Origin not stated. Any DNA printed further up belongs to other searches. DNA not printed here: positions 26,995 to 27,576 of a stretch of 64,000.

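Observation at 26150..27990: Tandem triplication of a DUF2892-like small membrane-protein gene with conserved structured leaders, built by duplication that captured the xseA 5' flank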

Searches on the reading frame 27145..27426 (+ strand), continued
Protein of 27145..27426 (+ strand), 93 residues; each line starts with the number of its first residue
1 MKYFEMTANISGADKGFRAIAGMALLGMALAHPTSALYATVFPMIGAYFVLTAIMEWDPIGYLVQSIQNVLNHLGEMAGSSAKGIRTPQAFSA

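Call 59: search_protein_families(library=pfam, proteins=[L025:858-2336:-, L025:2240-2779:-, L025:3362-5407:-, L025:5716-6108:-, L024:973-2433:-, L024:3410-4783:+, L024:4596-5684:+, L013:3366-3788:+, L016:88-318:-], max_evalue=0.001)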
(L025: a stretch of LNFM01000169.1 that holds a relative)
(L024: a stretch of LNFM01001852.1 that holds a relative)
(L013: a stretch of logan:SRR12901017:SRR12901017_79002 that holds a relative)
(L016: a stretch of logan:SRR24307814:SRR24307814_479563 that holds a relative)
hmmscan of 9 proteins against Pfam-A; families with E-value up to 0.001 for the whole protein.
L025:858-2336:- (492 aa): 5 families
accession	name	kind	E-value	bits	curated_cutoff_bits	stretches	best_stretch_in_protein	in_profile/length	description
PF21783.3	YNCE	-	5.8e-18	65.7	27.1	2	154-345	40-229/339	YNCE-like beta-propeller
PF25174.1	Beta-prop_THOC3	-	1.2e-09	38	305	2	163-366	68-265/272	THOC3 beta-propeller domain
PF02239.22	Cytochrom_D1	-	2.7e-09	36.5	25.5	0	123-181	294-355/368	Cytochrome D1 heme domain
PF10282.15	Lactonase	-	1.8e-05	24.6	21.7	0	143-342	144-319/344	Lactonase, 7-bladed beta-propeller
PF16819.11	DUF5074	-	0.00013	21.6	27.2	0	131-264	95-221/353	Domain of unknown function (DUF5074)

L025:2240-2779:- (179 aa): 2 families
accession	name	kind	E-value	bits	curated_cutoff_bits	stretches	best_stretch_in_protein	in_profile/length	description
PF03713.19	DUF305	-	7.4e-18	65.5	27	1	80-150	77-151/151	Domain of unknown function (DUF305)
PF02185.22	HR1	-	0.00046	20.5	33.1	1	110-159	17-65/67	Hr1 repeat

L025:3362-5407:- (681 aa): 2 families
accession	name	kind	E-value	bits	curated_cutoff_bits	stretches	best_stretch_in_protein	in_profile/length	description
PF10136.14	SpecificRecomb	-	6.7e-242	804.8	24.6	1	16-670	3-639/639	Site-specific recombinase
PF01226.23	Form_Nir_trans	-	0.00059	19.7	34.6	1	339-505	9-157/240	Formate/nitrite transporter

L025:5716-6108:- (130 aa): 1 family
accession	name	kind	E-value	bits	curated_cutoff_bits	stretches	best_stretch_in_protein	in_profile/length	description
PF01814.28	Hemerythrin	-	2.4e-08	35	25.3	1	2-81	45-127/127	Hemerythrin HHE cation binding domain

L024:973-2433:- (486 aa): 5 families
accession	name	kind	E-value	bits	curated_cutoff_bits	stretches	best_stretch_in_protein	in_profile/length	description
PF00478.31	IMPDH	-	2.9e-164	546.5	25.6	1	7-472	1-345/345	IMP dehydrogenase / GMP reductase domain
PF00571.33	CBS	-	4.5e-18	65.8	24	2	93-138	6-52/57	CBS domain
PF03060.21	NMO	-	1.6e-15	57.7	28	2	200-369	77-232/331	Nitronate monooxygenase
PF01070.24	FMN_dh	-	4e-09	36.4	24.9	1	255-362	206-305/350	FMN-dependent dehydrogenase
PF01645.23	Glu_synthase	-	5.5e-05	22.9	20.4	1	277-360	216-305/369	Conserved region in glutamate synthase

L024:3410-4783:+ (457 aa): 3 families
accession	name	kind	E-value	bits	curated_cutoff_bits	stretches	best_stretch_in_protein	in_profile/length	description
PF02601.20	Exonuc_VII_L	-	4.6e-110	368.4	35.9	2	161-379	1-217/315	Exonuclease VII, large subunit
PF13742.12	tRNA_anti_2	-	2.4e-32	111.5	27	1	45-138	1-95/95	OB-fold nucleic acid binding domain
PF01336.31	tRNA_anti-codon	-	4.1e-11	43.1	27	1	65-138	1-73/75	OB-fold nucleic acid binding domain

L024:4596-5684:+ (362 aa): 2 families
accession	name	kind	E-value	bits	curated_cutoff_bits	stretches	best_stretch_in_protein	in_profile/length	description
PF01551.29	Peptidase_M23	-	5.6e-31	107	28.7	1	257-351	2-96/96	Peptidase family M23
PF18421.7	Peptidase_M23_N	-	5.3e-15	55.6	25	1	126-183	17-73/73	Peptidase family M23 N-terminal domain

L013:3366-3788:+ (140 aa): 0 families

L016:88-318:- (76 aa): 0 families

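Call 63: predict_structure(alignment_id=A6)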
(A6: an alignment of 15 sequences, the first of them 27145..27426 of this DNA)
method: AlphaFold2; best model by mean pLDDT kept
length: 93 residues; sequences in the alignment: 15
mean_pLDDT: 74.7   pTM: 0.57
mean pLDDT of the five models: 74.7, 73.8, 72.1, 71.4, 71.0
residues with pLDDT >= 90: 19; 70-90: 47; 50-70: 8; < 50: 19
segments of 3 or more residues with pLDDT < 50: 1-5, 80-93
pLDDT, mean of each block of 10 residues (from residue 1): 55 88 90 81 92 87 85 66 42 35
secondary structure, 60 per line:
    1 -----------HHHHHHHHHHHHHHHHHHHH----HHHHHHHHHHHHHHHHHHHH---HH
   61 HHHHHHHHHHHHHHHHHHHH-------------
elements in order: H12-31 H36-55 H59-80
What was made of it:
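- On PF11127 YgaP-like_TM (DUF2892): AF2 model: helices 12-31 and 36-55 with a 4-residue loop, pLDDT 81-92 (call 63).
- On Type I toxin-antitoxin: 93 aa with two helices plus a third (call 63).
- The AF2 model has helices 12-31, 36-55 and 59-80, with pLDDT 81-92 across helices 1 and 2 (residues 11-60) (call 63).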

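Call 66: fold_search(model_id=the predicted structure, library=pdb)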
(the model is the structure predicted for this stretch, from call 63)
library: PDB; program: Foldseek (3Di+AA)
matches with E <= 10: 48; with E <= 0.001: 0
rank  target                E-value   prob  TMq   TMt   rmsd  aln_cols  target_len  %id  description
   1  3fgr_A                2.1e+00  0.18  0.33  0.18   9.9        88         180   16  Two chain form of the 66.3 kDa protein at 1.8 Angstroem (released 2009-09-15)
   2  3fgt_A                2.1e+00  0.18  0.33  0.18   9.9        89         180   16  Two chain form of the 66.3 kDa protein from mouse lacking the linker peptide (released 2009-09-15)
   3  3d36_A                2.4e+00  0.30  0.38  0.18   9.1        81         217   11  How to Switch Off a Histidine Kinase: Crystal Structure of Geobacillus stearothermophilus KinB with the Inhibitor Sda (released 2009-01-13)
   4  6gcs_L                3.4e+00  0.10  0.26  0.28  16.2        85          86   14  Cryo-EM structure of respiratory complex I from Yarrowia lipolytica (released 2018-10-10)
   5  7c7e                  3.8e+00  0.16  0.36  0.25  12.8        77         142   13  Crystal structure of C terminal domain of Escherichia coli DgoR (released 2021-01-20)
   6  9mny_A                4.6e+00  0.21  0.39  0.34   9.8        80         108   10  Cryo-EM structure of human MPC with pyruvate (released 2025-03-05)
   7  7zmb_b                4.6e+00  0.13  0.32  0.35   7.3        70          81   16  CryoEM structure of mitochondrial complex I from Chaetomium thermophilum (state 2) (released 2022-11-30)
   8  6k4j                  4.6e+00  0.11  0.32  0.16   9.7       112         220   13  Crystal Structure of the the CD9 (released 2020-05-13)
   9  7p3r_A                4.6e+00  0.10  0.26  0.11   7.7        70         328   21  Helical structure of the toxin MakA from Vibrio cholera (released 2022-02-23)
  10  4wz7_L                4.6e+00  0.09  0.25  0.26  16.8        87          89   11  Crystal structure of mitochondrial NADH:ubiquinone oxidoreductase from Yarrowia lipolytica. (released 2015-03-25)
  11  8ywr_A                4.6e+00  0.09  0.30  0.23  11.8        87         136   13  Crystal structure of the Fab fragment of the anti-IL-6 antibody 68F2 in complex with a domain-swapped IL-6 dimer (released 2024-11-06)
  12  9mnw_A                5.2e+00  0.18  0.39  0.35   9.7        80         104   10  Cryo-EM structure of human MPC in complex with GW604714 (released 2025-03-05)
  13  6x89_X1               5.2e+00  0.14  0.33  0.31   4.8        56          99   12  Vigna radiata mitochondrial complex I* (released 2020-09-02)
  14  4h63_V                5.2e+00  0.07  0.24  0.20  12.0        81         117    5  Structure of the Schizosaccharomyces pombe Mediator head module (released 2012-10-31)
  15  8fhb                  5.5e+00  0.33  0.39  0.19   7.4        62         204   13  Protein 32 with aldehyde deformylating oxidase activity from Synechococcus sp. (released 2023-12-20)
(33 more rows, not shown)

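Call 74: find_homologous_proteins(query=A5, max_evalue=0.001)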
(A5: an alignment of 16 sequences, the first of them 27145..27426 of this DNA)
Query A5 (16 sequences) (93 aa, profile of the alignment): 31 proteins with E <= 0.001 among 8000 candidates.
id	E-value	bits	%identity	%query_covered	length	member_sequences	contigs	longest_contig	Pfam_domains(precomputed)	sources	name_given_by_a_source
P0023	8.4e-39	149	25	65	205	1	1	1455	PF11127.15,PF11239.14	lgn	-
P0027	2.5e-34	135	29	81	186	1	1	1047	PF11127.15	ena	-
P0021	1.4e-33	132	32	70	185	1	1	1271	PF11127.15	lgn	-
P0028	1.7e-33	132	40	59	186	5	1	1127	PF11127.15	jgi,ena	-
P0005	3.1e-33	131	84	100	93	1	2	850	PF11127.15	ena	-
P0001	5.4e-33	130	100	100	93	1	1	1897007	PF11127.15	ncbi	ncbi:MAG: DUF2892 domain-containing protein [Gammaproteobacteria bacterium]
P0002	2.2e-32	128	87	100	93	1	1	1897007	PF11127.15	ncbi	ncbi:MAG: DUF2892 domain-containing protein [Gammaproteobacteria bacterium]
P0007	3.0e-32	128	89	88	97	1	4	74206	PF11127.15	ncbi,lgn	-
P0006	4.1e-32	128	81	100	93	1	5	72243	PF11127.15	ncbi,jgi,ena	-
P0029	8.0e-32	127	28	81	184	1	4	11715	PF11127.15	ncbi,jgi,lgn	ncbi:MAG: DUF2892 domain-containing protein [Gammaproteobacteria bacterium]|jgi:hypothetical protein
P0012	1.2e-31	126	80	89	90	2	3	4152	PF11127.15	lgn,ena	-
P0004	1.4e-31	126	84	100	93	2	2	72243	PF11127.15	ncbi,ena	-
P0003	1.6e-31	126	84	100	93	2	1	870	PF11127.15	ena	-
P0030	2.7e-31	125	31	61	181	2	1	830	PF11127.15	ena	-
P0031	6.2e-31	124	29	72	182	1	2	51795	PF11127.15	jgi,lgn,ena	-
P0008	6.4e-31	124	84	88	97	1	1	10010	PF11127.15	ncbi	-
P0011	2.2e-30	122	79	88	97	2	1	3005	PF11127.15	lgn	-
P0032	2.4e-30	122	28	83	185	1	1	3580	PF11127.15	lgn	-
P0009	3.7e-30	121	75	100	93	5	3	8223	PF11127.15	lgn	-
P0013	7.2e-30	120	76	82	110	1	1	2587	PF11127.15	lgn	-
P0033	4.3e-29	118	32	56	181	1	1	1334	PF11127.15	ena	-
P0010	7.9e-29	117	78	95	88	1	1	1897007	PF11127.15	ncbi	ncbi:MAG: DUF2892 domain-containing protein [Gammaproteobacteria bacterium]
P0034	2.5e-26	109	37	59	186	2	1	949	PF11127.15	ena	-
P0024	5.2e-26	108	38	70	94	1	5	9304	-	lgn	-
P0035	1.9e-25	106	37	59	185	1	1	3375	PF11127.15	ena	-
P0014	2.2e-25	106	52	87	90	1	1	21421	PF11127.15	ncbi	-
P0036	4.6e-24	102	29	86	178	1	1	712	PF11127.15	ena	-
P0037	3.6e-21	93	28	81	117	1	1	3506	PF11127.15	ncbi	ncbi:MAG: DUF2892 domain-containing protein, partial [Gammaproteobacteria bacterium]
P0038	1.3e-13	68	31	51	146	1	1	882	PF11127.15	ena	-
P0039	1.5e-4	39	25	59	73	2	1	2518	PF11127.15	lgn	-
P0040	5.9e-4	37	25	59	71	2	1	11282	PF11127.15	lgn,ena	-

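Call 78: find_encoding_contigs(protein=P0031, flank=6000, max_places=2)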
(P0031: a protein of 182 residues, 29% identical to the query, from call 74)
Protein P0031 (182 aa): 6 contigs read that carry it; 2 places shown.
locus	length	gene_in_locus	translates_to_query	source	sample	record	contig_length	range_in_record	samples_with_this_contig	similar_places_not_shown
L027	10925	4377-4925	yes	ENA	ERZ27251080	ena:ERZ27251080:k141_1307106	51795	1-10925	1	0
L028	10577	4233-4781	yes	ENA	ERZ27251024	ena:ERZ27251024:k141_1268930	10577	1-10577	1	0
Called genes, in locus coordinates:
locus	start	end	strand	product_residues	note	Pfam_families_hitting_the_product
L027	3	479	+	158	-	?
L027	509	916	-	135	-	PF12675:DUF3795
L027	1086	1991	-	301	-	PF02219:MTHFR (weak)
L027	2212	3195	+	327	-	PF00365:PFK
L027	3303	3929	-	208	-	PF14340:DUF4395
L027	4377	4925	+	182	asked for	PF11127:YgaP-like_TM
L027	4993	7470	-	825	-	PF00343:Phosphorylase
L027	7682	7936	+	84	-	-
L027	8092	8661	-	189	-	PF11127:YgaP-like_TM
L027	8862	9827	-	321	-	PF00126:HTH_1, PF03466:LysR_substrate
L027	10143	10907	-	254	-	PF02698:DUF218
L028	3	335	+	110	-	?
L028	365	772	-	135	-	PF12675:DUF3795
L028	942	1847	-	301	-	PF02219:MTHFR (weak)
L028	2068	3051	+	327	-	PF00365:PFK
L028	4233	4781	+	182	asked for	PF11127:YgaP-like_TM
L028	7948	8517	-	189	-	PF11127:YgaP-like_TM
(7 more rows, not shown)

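Call 79: find_encoding_contigs(protein=P0029, flank=6000, max_places=2)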
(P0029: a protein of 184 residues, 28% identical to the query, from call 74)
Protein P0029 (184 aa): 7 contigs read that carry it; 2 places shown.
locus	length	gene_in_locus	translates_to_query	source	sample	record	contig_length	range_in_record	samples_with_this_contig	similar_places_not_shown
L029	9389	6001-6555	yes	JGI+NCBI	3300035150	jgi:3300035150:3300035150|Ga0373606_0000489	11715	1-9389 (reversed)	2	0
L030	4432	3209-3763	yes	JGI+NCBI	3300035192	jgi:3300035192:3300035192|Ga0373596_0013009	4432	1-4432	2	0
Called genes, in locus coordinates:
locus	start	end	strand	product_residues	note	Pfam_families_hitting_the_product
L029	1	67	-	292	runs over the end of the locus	PF00326:Peptidase_S9 (faint), PF07224:Chlorophyllase (faint), PF01738:DLH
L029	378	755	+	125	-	PF01022:HTH_5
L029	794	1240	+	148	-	PF00903:Glyoxalase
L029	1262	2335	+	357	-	PF01758:SBF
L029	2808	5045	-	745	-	PF20256:MoCoBD_2, PF02738:MoCoBD_1, PF20256:MoCoBD_2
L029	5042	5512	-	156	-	PF00111:Fer2, PF13085:Fer2_3 (weak), PF01799:Fer2_2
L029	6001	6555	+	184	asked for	PF11127:YgaP-like_TM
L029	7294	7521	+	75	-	-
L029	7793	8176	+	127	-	PF13698:DUF4156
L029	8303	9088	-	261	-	PF14023:Bestrophin-like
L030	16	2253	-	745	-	PF20256:MoCoBD_2, PF02738:MoCoBD_1, PF20256:MoCoBD_2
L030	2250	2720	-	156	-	PF00111:Fer2, PF13085:Fer2_3 (weak), PF01799:Fer2_2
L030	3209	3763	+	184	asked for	PF11127:YgaP-like_TM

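Call 80: find_encoding_contigs(protein=P0024, flank=5000, max_places=2)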
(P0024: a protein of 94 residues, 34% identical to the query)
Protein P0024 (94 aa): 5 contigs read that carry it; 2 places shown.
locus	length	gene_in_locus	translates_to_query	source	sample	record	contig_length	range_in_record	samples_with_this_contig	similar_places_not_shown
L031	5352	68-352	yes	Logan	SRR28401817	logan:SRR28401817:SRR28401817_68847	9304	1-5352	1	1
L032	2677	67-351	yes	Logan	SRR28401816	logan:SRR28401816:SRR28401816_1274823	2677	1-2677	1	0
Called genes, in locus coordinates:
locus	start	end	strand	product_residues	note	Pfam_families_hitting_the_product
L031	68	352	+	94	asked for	-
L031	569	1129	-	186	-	PF00072:Response_reg, PF02954:HTH_8, PF13556:HTH_30 (weak)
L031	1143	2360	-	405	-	PF25323:6TM_PilS, PF00512:HisKA (weak), PF02518:HATPase_c, PF13589:HATPase_c_3 (faint)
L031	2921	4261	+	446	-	PF03929:PepSY_TM, PF03413:PepSY (faint), PF14358:DUF4405 (weak)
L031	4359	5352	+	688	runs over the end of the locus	PF07715:Plug, PF00593:TonB_dep_Rec_b-barrel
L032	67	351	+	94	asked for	-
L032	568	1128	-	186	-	PF00072:Response_reg, PF02954:HTH_8, PF13556:HTH_30 (weak)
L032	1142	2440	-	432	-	PF25323:6TM_PilS, PF00512:HisKA (weak), PF02518:HATPase_c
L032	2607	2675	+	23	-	?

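Call 87: search_dna_similar(query=window:27145-27426:+, collection=plasmids, mode=protein, max_evalue=0.001, max_rows=10)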
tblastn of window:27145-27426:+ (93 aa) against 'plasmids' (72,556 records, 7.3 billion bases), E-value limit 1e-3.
No match.

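Call 97: search_protein_families(library=phrogs, proteins=[window:27145-27426:+], max_evalue=1)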
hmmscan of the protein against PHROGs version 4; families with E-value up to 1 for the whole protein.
window:27145-27426:+ (93 aa): 3 families
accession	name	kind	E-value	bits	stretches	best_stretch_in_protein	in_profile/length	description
phrog_9330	-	unknown function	0.052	14.5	1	18-58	11-45/81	-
phrog_9233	-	lysis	0.091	13.9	1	35-85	23-74/124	holin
phrog_15232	-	unknown function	0.25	12.7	1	19-57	13-51/71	-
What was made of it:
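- One weak PHROG holin hit (E 0.09, call 97).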

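Call 98: search_protein_families(library=padloc, proteins=[window:27145-27426:+], max_evalue=1)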
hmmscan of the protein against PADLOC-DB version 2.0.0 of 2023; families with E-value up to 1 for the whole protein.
window:27145-27426:+ (93 aa): 1 family
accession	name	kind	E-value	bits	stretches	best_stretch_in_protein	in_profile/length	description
PDLC02680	DndH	-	0.013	10.7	1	6-79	1005-1077/1567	DndH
